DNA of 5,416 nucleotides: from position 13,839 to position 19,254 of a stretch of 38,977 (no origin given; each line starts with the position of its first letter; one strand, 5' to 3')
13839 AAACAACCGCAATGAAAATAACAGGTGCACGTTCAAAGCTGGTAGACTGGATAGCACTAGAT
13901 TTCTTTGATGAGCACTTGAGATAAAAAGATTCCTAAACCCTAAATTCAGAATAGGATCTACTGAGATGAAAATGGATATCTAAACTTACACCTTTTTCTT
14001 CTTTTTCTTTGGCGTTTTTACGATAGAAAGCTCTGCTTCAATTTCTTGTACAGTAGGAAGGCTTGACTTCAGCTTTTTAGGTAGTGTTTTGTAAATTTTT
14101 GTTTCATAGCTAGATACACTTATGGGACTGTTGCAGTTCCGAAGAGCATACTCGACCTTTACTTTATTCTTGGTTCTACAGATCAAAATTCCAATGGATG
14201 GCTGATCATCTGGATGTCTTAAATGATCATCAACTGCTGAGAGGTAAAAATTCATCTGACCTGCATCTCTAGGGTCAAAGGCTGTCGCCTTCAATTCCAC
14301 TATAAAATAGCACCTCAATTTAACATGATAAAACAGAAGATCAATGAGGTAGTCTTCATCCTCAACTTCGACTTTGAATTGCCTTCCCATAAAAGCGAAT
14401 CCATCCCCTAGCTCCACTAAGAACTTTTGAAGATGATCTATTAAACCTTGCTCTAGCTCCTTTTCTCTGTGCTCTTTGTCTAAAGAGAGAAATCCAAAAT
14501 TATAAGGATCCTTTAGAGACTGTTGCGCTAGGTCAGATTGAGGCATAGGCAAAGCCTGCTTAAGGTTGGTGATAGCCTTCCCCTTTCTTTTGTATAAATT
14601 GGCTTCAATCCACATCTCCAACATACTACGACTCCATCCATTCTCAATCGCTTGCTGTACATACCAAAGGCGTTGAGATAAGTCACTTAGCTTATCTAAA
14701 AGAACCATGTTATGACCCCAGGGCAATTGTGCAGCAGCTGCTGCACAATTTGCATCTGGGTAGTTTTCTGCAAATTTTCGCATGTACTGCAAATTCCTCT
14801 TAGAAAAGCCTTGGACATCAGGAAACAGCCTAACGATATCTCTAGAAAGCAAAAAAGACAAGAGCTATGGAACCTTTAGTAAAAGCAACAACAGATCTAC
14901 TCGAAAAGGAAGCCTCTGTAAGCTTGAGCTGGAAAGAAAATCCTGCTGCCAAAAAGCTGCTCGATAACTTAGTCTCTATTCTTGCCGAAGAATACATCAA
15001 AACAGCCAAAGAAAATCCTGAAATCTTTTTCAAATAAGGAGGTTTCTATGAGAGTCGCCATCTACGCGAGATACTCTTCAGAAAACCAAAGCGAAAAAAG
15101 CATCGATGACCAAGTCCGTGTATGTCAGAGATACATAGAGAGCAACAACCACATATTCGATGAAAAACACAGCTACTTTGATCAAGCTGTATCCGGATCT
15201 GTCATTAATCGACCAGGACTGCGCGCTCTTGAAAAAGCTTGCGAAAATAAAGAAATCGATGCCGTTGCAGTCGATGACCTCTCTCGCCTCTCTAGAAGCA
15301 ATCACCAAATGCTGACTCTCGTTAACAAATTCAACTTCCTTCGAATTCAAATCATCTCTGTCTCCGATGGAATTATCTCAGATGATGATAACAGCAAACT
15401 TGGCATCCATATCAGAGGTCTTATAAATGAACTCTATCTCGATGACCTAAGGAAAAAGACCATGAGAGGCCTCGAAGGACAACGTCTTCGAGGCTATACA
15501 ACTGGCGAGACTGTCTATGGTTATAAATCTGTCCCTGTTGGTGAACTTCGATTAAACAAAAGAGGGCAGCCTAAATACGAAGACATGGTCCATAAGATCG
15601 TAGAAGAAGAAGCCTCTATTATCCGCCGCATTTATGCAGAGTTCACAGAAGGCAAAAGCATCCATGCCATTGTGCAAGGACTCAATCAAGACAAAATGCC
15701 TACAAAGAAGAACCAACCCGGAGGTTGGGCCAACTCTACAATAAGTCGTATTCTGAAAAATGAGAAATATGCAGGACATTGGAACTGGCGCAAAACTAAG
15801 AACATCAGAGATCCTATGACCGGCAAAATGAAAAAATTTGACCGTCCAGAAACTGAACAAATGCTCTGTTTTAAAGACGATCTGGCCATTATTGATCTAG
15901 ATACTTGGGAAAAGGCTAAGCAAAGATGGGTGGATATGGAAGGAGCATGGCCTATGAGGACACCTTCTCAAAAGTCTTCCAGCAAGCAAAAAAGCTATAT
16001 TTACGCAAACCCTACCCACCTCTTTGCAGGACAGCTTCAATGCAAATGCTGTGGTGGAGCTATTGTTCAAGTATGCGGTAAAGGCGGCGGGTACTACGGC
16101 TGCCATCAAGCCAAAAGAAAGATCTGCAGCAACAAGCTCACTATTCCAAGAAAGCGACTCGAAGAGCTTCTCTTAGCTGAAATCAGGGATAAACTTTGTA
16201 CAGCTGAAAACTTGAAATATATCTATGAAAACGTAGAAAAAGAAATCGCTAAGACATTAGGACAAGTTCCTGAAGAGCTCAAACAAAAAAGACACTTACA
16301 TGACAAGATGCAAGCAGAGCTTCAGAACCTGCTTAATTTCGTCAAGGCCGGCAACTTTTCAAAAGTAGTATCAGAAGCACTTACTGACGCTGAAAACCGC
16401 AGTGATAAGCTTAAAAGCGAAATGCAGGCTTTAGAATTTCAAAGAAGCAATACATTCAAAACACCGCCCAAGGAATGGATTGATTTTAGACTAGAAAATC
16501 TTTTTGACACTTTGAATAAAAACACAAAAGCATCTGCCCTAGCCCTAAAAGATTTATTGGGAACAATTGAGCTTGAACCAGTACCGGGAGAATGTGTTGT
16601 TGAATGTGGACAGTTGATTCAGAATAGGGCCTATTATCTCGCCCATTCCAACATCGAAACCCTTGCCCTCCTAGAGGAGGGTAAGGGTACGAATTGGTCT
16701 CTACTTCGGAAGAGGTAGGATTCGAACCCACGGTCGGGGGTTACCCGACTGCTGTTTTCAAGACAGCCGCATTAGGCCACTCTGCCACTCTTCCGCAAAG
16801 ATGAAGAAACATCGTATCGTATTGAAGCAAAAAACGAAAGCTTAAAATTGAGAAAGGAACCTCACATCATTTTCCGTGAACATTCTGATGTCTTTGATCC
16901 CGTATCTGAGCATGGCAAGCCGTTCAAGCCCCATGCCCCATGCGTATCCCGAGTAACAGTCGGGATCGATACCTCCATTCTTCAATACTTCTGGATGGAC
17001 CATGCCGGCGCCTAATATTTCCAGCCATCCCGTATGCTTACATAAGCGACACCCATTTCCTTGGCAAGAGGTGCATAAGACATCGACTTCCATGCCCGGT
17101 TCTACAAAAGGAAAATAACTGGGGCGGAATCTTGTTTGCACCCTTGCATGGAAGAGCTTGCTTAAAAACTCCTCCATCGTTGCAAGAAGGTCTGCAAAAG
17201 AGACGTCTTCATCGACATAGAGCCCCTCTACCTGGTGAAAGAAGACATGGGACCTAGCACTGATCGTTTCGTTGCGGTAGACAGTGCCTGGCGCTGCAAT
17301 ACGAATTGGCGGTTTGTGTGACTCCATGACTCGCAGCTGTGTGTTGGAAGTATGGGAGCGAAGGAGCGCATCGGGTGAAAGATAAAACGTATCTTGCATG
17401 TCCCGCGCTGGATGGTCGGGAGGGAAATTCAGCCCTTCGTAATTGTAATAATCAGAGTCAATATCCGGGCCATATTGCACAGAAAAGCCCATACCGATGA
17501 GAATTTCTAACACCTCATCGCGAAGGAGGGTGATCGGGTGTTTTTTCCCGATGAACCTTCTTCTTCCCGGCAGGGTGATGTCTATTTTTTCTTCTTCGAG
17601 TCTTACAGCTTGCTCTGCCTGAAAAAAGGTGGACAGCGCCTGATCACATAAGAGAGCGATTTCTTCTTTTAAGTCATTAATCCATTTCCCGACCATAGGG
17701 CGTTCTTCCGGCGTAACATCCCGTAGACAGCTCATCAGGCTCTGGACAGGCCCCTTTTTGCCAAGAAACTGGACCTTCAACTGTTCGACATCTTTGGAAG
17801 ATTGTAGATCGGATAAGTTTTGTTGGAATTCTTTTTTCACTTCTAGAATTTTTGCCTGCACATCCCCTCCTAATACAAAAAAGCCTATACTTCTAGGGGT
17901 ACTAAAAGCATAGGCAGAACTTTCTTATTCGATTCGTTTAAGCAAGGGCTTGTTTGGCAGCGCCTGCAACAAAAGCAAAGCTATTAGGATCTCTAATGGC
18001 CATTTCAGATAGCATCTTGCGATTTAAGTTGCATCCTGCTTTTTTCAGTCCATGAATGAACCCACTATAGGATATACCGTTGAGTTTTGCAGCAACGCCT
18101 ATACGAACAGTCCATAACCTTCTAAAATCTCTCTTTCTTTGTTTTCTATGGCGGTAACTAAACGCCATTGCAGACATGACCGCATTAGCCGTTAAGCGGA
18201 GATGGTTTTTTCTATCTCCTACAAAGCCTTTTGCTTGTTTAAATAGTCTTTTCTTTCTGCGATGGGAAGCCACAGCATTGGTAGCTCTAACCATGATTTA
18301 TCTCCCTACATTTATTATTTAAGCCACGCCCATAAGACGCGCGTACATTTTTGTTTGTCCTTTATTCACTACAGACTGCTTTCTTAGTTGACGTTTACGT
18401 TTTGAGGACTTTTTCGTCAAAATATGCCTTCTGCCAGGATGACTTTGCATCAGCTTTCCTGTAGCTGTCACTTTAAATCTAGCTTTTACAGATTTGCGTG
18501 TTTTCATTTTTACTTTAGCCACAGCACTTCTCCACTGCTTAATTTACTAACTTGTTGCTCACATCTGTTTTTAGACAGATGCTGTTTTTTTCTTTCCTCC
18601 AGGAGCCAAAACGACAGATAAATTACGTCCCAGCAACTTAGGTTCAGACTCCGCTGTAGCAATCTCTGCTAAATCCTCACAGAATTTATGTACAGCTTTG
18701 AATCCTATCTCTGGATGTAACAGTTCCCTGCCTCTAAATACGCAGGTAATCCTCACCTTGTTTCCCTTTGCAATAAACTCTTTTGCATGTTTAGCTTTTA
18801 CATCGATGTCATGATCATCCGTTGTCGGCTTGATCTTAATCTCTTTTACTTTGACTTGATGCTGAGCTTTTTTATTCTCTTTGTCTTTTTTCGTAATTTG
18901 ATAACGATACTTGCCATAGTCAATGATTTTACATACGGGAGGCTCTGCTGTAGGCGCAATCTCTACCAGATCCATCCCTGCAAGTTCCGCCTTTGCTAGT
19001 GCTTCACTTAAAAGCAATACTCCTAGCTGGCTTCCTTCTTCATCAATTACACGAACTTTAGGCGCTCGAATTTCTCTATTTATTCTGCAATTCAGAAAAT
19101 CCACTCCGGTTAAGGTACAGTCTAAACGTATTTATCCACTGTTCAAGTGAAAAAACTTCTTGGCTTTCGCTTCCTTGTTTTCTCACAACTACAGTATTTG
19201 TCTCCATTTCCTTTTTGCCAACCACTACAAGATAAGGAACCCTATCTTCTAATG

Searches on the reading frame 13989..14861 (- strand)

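Call 3: search_protein_families(library=pfam, proteins=[window:13989-14861:-], max_evalue=0.01)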
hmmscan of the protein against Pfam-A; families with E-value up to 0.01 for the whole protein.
window:13989-14861:- (291 aa): 2 families
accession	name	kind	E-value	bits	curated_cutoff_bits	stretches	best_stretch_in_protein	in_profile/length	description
PF06250.17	YhcG_C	-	4.8e-66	221.9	32.5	1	113-269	1-157/157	YhcG PDDEXK nuclease domain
PF17761.7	DUF1016_N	-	1.6e-25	90.2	32.8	1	5-92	52-137/137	DUF1016 N-terminal domain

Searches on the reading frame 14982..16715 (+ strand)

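Call 12: search_protein_families(library=pfam, proteins=[window:14982-16715:+], max_evalue=0.0001)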
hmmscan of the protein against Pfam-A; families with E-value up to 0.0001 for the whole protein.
window:14982-16715:+ (578 aa): 3 families
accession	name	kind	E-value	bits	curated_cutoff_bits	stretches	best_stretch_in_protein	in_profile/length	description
PF00239.26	Resolvase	-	2.8e-28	99.3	23.3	1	25-171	1-143/145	Resolvase, N terminal domain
PF07508.19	Recombinase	-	4.4e-22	78.7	21.1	1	208-315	1-98/102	Recombinase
PF13408.12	Zn_ribbon_recom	-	6.2e-07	30.1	25.3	1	347-402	1-58/58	Recombinase zinc beta ribbon domain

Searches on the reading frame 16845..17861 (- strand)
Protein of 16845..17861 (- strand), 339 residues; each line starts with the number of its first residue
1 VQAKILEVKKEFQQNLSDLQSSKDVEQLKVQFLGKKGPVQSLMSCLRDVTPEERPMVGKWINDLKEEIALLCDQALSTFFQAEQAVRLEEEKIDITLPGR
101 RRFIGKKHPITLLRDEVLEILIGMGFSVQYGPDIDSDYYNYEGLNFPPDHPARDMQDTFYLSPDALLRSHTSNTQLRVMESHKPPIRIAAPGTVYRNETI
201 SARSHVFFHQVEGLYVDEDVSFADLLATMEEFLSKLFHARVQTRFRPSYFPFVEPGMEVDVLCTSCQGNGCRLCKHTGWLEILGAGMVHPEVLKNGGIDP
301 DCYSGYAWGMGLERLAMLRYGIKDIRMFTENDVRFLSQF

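Call 12: search_protein_families(library=pfam, proteins=[window:16845-17861:-], max_evalue=0.0001)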
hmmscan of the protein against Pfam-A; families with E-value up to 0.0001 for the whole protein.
window:16845-17861:- (339 aa): 2 families
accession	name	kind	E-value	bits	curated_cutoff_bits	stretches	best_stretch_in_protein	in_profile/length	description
PF01409.25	tRNA-synt_2d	-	2.5e-94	315.8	19.8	1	92-339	1-246/246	tRNA synthetases class II core domain (F)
PF02912.23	Phe_tRNA-synt_N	-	2.4e-18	66.3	22.3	1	21-88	2-69/69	Aminoacyl tRNA synthetase class II, N-terminal domain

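Call 46: find_homologous_proteins(query=window:16845-17861:-, max_evalue=1e-30)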
Query window:16845-17861:- (339 aa): 8000 proteins with E <= 1e-30 among 8000 candidates; the best 120 are listed.
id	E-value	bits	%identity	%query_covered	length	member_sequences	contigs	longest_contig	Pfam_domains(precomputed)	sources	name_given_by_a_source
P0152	9.5e-231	783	100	100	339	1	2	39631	PF01409.26,PF02912.24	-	-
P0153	3.1e-191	653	81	100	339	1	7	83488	PF01409.26,PF02912.24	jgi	jgi:phenylalanyl-tRNA synthetase alpha chain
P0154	5.9e-191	652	81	100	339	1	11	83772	PF01409.26,PF02912.24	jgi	jgi:phenylalanyl-tRNA synthetase alpha chain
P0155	6.1e-183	626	77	100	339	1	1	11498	PF01409.26,PF02912.24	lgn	-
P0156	9.1e-182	622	77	100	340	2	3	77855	PF01409.26,PF02912.24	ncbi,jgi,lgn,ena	jgi:phenylalanyl-tRNA synthetase alpha chain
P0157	1.9e-181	621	76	100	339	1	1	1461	PF01409.26,PF02912.24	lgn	-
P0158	2.0e-181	621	77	100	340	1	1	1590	PF01409.26,PF02912.24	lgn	-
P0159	2.3e-181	620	76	100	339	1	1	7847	PF01409.26,PF02912.24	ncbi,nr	ncbi:MAG: phenylalanine--tRNA ligase subunit alpha [Chlamydiae bacterium]|nr:phenylalanine--tRNA lig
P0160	2.5e-181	620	78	100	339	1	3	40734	PF01409.26,PF02912.24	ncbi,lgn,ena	-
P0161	2.6e-181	620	76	100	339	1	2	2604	PF01409.26,PF02912.24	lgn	-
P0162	3.8e-181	620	76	100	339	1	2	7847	PF01409.26,PF02912.24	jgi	-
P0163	5.3e-181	619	76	100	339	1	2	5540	PF01409.26,PF02912.24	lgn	-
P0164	6.9e-181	619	76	100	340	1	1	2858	PF01409.26,PF02912.24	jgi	jgi:phenylalanyl-tRNA synthetase alpha chain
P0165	1.4e-180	618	75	100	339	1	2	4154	PF01409.26,PF02912.24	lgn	-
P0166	1.6e-180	618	77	100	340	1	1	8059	PF01409.26,PF02912.24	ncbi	-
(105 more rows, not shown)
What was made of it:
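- All named PheS hits at 73-76% identity are Chlamydiae/Chlamydiia/Chlamydiota MAGs, plus two labelled Verrucomicrobia (call 46).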

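Call 48: find_encoding_contigs(protein=P0153, flank=10000, max_places=3)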
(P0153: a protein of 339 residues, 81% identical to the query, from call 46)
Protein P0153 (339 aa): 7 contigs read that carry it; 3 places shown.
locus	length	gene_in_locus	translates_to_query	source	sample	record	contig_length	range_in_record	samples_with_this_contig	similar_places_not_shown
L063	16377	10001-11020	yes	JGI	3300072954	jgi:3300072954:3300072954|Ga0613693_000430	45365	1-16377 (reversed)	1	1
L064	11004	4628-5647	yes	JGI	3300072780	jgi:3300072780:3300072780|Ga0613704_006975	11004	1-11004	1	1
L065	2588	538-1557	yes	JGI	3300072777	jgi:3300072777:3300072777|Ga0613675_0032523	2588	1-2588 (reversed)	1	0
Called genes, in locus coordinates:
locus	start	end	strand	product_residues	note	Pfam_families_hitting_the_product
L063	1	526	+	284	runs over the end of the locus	PF02811:PHP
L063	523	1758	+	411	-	PF08245:Mur_ligase_M (weak), PF27239:FOL3_C, PF02875:Mur_ligase_C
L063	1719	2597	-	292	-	-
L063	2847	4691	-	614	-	-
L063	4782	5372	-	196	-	PF13847:Methyltransf_31 (weak), PF06962:rRNA_methylase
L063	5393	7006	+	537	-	PF00890:FAD_binding_2, PF01266:DAO (weak), PF07992:Pyr_redox_2 (faint), PF02910:Succ_DH_flav_C (weak)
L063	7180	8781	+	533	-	PF03129:HGTP_anticodon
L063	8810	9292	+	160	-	PF05198:IF3_N, PF00707:IF3_C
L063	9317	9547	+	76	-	PF01632:Ribosomal_L35p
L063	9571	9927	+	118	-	PF00453:Ribosomal_L20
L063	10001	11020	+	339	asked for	PF02912:Phe_tRNA-synt_N, PF01409:tRNA-synt_2d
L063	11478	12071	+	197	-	PF13338:AbiEi_4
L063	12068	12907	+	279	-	PF08843:AbiEii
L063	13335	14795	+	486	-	PF01637:ATPase_2, PF13191:AAA_16 (faint), PF13173:AAA_14 (weak)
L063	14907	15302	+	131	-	-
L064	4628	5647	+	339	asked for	PF02912:Phe_tRNA-synt_N, PF01409:tRNA-synt_2d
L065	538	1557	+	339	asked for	PF02912:Phe_tRNA-synt_N, PF01409:tRNA-synt_2d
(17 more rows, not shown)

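Call 49: find_encoding_contigs(protein=P0156, flank=10000, max_places=3)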
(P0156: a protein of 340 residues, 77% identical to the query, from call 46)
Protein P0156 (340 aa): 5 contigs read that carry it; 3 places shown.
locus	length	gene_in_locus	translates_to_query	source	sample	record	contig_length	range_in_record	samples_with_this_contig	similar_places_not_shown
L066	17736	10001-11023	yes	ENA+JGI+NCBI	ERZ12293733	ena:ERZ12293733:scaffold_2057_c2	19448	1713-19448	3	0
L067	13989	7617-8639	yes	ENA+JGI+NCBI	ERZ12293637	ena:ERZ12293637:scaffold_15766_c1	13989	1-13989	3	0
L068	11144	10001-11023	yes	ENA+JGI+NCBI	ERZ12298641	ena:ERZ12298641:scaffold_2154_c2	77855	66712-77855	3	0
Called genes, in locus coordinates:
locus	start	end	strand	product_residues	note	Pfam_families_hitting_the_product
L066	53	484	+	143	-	PF01029:NusB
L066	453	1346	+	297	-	PF01565:FAD_binding_4, PF02873:MurB_C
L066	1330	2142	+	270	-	PF02811:PHP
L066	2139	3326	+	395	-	PF08245:Mur_ligase_M (weak), PF02875:Mur_ligase_C, PF27239:FOL3_C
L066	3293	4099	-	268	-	-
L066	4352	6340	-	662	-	-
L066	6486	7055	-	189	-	PF13847:Methyltransf_31, PF08242:Methyltransf_12 (weak), PF13649:Methyltransf_25, PF06962:rRNA_methylase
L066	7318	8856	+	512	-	PF03129:HGTP_anticodon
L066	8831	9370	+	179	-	PF05198:IF3_N, PF00707:IF3_C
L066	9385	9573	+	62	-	PF01632:Ribosomal_L35p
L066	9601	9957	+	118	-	PF00453:Ribosomal_L20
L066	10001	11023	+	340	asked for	PF02912:Phe_tRNA-synt_N, PF01409:tRNA-synt_2d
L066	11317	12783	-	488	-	PF12796:Ank_2 (weak), PF28177:T4SS_AnkD (faint), PF13606:Ank_3 (faint), PF23745:ANK_LRRK2 (faint), PF12796:Ank_2, PF13857:Ank_5 (weak), PF12796:Ank_2, PF13857:Ank_5 (weak), +2 more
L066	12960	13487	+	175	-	PF12796:Ank_2, PF00023:Ank (faint), PF13606:Ank_3 (faint), PF13637:Ank_4 (weak)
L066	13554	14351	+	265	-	PF01636:APH, PF01633:Choline_kinase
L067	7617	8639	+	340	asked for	PF02912:Phe_tRNA-synt_N, PF01409:tRNA-synt_2d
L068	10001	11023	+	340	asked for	PF02912:Phe_tRNA-synt_N, PF01409:tRNA-synt_2d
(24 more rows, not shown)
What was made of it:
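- The nusB-murB-...-infC-rpmI-rplT-pheS gene order is shared with the relatives' contigs (calls 48, 49).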

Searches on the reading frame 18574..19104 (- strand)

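Call 12: search_protein_families(library=pfam, proteins=[window:18574-19104:-], max_evalue=0.0001)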
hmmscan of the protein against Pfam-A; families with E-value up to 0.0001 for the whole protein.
window:18574-19104:- (177 aa): 2 families
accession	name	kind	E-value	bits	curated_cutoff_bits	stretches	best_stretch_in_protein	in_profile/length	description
PF00707.27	IF3_C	-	1.2e-31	108.9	34.8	1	84-168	1-85/86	Translation initiation factor IF-3, C-terminal domain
PF05198.21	IF3_N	-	1.9e-31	108.5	26.9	1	8-77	1-70/70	Translation initiation factor IF-3, N-terminal domain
